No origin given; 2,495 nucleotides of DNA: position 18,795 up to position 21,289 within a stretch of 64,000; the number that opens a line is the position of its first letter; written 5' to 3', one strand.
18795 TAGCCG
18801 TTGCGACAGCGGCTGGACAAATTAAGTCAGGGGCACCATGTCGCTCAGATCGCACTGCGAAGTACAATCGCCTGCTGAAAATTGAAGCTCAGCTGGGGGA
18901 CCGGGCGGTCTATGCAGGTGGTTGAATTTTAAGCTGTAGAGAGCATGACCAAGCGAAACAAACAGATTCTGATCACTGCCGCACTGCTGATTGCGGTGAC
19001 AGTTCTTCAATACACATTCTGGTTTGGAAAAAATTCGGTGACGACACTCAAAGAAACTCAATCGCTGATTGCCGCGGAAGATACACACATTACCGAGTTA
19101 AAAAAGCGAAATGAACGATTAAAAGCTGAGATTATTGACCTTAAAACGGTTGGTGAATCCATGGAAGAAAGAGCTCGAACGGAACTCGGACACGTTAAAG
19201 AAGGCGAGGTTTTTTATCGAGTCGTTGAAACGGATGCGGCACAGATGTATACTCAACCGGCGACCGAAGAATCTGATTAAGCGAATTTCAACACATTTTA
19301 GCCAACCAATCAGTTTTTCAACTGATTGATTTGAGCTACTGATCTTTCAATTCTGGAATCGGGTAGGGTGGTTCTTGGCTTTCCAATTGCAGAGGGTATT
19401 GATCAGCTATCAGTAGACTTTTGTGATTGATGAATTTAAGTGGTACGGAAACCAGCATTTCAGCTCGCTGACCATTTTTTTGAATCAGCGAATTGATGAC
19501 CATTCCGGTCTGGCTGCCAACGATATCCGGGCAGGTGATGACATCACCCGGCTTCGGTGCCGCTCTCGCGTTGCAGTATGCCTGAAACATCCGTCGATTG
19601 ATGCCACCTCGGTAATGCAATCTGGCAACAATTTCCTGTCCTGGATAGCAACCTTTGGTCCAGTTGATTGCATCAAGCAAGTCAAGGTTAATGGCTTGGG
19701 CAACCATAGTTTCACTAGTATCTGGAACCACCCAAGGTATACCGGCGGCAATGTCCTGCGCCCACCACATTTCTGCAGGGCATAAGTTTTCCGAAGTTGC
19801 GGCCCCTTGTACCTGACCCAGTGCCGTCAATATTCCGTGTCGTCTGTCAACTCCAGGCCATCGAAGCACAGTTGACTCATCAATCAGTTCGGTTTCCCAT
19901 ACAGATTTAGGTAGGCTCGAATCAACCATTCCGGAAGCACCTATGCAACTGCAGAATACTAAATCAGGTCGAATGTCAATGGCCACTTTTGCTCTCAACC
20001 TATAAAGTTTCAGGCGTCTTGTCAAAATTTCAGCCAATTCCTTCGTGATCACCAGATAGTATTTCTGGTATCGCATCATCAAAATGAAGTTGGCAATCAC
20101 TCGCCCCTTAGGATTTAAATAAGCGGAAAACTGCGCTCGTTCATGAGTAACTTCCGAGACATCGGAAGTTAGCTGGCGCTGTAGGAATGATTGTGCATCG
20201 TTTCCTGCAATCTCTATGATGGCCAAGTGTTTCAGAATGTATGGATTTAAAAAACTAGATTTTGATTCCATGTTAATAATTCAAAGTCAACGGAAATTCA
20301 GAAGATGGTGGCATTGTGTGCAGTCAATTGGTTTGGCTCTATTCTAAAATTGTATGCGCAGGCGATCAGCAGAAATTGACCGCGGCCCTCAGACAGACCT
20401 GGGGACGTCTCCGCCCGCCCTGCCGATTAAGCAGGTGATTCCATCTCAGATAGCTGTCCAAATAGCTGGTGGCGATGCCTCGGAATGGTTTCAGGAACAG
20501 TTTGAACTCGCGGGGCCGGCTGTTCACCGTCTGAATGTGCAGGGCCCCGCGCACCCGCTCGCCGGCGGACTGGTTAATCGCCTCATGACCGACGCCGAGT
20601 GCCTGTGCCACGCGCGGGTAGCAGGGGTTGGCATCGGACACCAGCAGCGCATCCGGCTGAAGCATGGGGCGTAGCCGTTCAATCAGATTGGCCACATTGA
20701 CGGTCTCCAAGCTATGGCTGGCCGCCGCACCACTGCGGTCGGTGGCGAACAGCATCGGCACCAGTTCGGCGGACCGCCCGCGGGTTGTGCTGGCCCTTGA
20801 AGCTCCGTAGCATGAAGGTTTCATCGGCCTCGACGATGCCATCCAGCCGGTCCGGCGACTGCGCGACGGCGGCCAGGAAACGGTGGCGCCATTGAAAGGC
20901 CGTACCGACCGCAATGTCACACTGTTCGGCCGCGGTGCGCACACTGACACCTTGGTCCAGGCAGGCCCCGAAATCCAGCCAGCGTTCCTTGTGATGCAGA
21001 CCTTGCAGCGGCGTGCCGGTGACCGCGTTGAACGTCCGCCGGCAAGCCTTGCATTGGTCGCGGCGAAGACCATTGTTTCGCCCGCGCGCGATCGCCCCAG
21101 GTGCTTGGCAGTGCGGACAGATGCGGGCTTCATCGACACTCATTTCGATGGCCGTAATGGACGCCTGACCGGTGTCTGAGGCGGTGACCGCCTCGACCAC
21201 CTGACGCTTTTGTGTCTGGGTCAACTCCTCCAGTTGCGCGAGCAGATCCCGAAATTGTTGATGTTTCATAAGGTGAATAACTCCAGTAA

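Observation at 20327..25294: Composite transposon with an intact 8-bp target-site duplication, inserted between ygfZ and the sdh operon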

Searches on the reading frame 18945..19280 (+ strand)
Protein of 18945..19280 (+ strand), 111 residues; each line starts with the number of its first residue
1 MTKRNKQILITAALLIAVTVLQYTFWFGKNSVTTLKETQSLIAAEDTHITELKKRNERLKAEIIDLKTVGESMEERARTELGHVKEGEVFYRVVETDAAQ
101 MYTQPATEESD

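Call 7: search_protein_families(library=pfam, proteins=[window:18945-19280:+], max_evalue=0.01)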
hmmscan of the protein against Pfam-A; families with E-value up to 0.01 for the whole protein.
window:18945-19280:+ (111 aa): 1 family
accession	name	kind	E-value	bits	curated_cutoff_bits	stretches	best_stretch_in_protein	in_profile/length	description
PF04977.20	DivIC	-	1.2e-20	73.5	28.9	1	19-95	3-79/80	Septum formation initiator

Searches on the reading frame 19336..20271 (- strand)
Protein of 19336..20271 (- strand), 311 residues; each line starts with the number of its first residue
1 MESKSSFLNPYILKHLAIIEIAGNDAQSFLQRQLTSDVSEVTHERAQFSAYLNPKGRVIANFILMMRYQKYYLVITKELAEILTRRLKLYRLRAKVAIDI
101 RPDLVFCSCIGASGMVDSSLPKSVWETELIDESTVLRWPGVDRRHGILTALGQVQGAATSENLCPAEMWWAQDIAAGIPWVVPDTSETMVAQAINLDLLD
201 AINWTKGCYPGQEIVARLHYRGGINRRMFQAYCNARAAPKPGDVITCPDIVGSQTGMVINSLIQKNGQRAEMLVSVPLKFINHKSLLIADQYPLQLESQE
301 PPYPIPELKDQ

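Call 7: search_protein_families(library=pfam, proteins=[window:19336-20271:-], max_evalue=0.01)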
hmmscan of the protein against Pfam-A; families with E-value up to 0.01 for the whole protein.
window:19336-20271:- (311 aa): 1 family
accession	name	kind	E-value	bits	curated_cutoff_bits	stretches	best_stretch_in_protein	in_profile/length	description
PF01571.26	GCV_T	-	1.4e-08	34.8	25.6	1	15-78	47-111/255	Aminomethyltransferase folate-binding domain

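Call 11: find_related_loci(query=window:19336-20271:-, collection=genome_contigs, flank=10000)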
Query window:19336-20271:- (311 aa) in genome_contigs; peptide patterns used: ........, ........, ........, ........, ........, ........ (x = any residue, [..] = any of these).
73 stretches matched a pattern, but none encodes a relative of the query by tblastn (E <= 1e-3).

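Call 12: find_encoding_contigs(protein=window:19336-20271:-, flank=10000, max_places=10)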
Protein window:19336-20271:- (311 aa): no gene with exactly this product is on record in the collection.

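Call 20: find_homologous_proteins(query=window:19336-20271:-, max_evalue=1e-10)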
Query window:19336-20271:- (311 aa): 5738 proteins with E <= 1e-10 among 7144 candidates; the best 120 are listed.
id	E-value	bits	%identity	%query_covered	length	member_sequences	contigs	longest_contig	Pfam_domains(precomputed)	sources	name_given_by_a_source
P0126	4.3e-207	704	100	100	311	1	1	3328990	PF01571.27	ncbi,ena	-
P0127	2.5e-105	370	56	94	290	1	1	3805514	PF01571.27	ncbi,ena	-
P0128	5.7e-100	352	53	97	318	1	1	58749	PF01571.27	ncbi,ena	-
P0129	2.9e-99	350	53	96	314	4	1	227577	PF01571.27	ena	-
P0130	3.0e-99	350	53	98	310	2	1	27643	PF01571.27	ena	-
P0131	4.3e-99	350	52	99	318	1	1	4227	PF01571.27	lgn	-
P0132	8.5e-99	349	52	99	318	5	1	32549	PF01571.27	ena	-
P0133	1.6e-98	348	52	97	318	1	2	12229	PF01571.27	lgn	-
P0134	2.0e-98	347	52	96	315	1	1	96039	PF01571.27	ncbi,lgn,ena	-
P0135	2.2e-98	347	52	98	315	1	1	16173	PF01571.27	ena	-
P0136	6.2e-98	346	52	99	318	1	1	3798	PF01571.27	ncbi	-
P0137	6.3e-97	342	51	98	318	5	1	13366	PF01571.27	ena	-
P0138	1.6e-96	341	51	95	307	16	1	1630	PF01571.27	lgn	-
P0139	1.6e-96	341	51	98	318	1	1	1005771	PF01571.27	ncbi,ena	-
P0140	2.2e-96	341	51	100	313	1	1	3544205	PF01571.27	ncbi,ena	-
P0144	1.6e-88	315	49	95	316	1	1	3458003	PF01571.27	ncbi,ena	-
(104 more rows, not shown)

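Call 21: find_encoding_contigs(protein=P0127, flank=8000, max_places=3)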
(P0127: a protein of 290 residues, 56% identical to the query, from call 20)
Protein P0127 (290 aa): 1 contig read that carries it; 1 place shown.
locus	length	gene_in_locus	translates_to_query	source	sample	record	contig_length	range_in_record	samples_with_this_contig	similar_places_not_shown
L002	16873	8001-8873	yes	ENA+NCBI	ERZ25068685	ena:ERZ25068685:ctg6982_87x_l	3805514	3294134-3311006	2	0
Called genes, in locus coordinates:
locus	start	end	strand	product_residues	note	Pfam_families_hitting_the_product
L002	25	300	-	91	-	PF07896:DUF1674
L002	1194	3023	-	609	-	PF01609:DDE_Tnp_1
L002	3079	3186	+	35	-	-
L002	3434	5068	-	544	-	PF09820:AAA-ATPase_like, PF08011:PDDEXK_9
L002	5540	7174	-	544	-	PF09820:AAA-ATPase_like, PF08011:PDDEXK_9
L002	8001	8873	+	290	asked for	PF01571:GCV_T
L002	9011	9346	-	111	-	PF04977:DivIC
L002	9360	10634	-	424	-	PF03952:Enolase_N, PF00113:Enolase_C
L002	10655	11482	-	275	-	PF00793:DAHP_synth_1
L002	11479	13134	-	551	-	PF06418:CTP_synth_N, PF00117:GATase, PF07722:Peptidase_C26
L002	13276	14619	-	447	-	PF01171:ATP_bind_3, PF09179:TilS, PF11734:TilS_C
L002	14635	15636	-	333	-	PF03255:ACCA, PF01039:Carboxyl_trans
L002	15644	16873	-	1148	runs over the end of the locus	PF02811:PHP, PF07733:DNA_pol3_alpha, PF17657:DNA_pol3_finger, PF14579:HHH_6, PF01336:tRNA_anti-codon (weak)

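Call 22: find_encoding_contigs(protein=P0140, flank=8000, max_places=3)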
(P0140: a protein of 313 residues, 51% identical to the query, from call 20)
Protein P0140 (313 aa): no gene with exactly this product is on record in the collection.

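Call 23: find_encoding_contigs(protein=P0129, flank=6000, max_places=3)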
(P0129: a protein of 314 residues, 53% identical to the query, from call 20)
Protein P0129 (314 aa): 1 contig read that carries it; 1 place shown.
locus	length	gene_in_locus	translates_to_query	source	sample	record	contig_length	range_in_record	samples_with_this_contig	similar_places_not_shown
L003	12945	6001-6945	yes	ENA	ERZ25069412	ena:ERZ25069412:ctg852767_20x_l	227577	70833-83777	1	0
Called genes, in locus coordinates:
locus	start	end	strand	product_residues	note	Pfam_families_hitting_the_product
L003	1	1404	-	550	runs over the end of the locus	PF00390:malic, PF03949:Malic_M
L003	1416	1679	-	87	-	PF03937:Sdh5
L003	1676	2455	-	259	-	PF13085:Fer2_3, PF13183:Fer4_8, PF13237:Fer4_10 (weak), PF13534:Fer4_17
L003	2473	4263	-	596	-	PF00890:FAD_binding_2, PF02910:Succ_DH_flav_C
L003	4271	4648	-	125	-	PF01127:Sdh_cyt, PF05328:CybS (weak)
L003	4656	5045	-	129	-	PF01127:Sdh_cyt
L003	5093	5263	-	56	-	PF07896:DUF1674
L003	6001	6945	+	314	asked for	PF01571:GCV_T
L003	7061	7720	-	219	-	PF01435:Peptidase_M48 (weak)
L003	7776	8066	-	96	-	PF04977:DivIC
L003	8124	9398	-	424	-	PF03952:Enolase_N, PF00113:Enolase_C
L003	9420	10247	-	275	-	PF00793:DAHP_synth_1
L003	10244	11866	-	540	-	PF06418:CTP_synth_N, PF00117:GATase, PF07722:Peptidase_C26 (weak)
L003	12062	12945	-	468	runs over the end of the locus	PF01171:ATP_bind_3, PF09179:TilS (weak), PF11734:TilS_C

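Call 24: find_encoding_contigs(protein=P0144, flank=6000, max_places=3)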
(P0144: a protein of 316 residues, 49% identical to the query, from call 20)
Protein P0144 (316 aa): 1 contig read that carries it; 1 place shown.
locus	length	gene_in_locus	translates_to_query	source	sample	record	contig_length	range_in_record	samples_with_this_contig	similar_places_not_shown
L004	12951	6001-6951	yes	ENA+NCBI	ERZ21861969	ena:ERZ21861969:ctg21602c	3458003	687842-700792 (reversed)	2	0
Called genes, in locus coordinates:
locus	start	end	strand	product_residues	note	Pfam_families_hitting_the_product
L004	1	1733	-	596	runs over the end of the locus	PF00890:FAD_binding_2, PF02910:Succ_DH_flav_C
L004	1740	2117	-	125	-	PF01127:Sdh_cyt, PF05328:CybS (weak)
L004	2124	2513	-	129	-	PF01127:Sdh_cyt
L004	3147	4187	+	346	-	PF04754:Transposase_31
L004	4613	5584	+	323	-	PF04754:Transposase_31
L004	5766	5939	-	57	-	-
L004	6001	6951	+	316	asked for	PF01571:GCV_T (weak)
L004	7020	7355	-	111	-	PF04977:DivIC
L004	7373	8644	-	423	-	PF03952:Enolase_N, PF00113:Enolase_C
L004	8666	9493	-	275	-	PF00793:DAHP_synth_1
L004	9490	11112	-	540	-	PF06418:CTP_synth_N, PF07722:Peptidase_C26 (faint), PF00117:GATase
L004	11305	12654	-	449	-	PF01171:ATP_bind_3, PF09179:TilS, PF11734:TilS_C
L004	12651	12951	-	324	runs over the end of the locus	PF03255:ACCA, PF01039:Carboxyl_trans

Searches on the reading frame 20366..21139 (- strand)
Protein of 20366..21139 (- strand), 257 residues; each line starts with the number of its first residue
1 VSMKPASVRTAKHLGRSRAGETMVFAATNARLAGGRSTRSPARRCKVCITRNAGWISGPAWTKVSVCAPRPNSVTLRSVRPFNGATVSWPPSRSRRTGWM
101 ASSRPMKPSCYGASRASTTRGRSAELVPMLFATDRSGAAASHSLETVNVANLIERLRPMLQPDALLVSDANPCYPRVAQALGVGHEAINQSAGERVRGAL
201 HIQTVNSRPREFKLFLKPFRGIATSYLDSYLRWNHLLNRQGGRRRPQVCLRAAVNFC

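Call 7: search_protein_families(library=pfam, proteins=[window:20366-21139:-], max_evalue=0.01)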
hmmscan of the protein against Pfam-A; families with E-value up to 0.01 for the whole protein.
window:20366-21139:- (257 aa): 1 family
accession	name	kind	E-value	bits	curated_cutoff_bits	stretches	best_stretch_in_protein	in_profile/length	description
PF12762.13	DDE_Tnp_IS1595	-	1.9e-07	31.7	27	1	119-232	29-146/153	ISXO2-like transposase domain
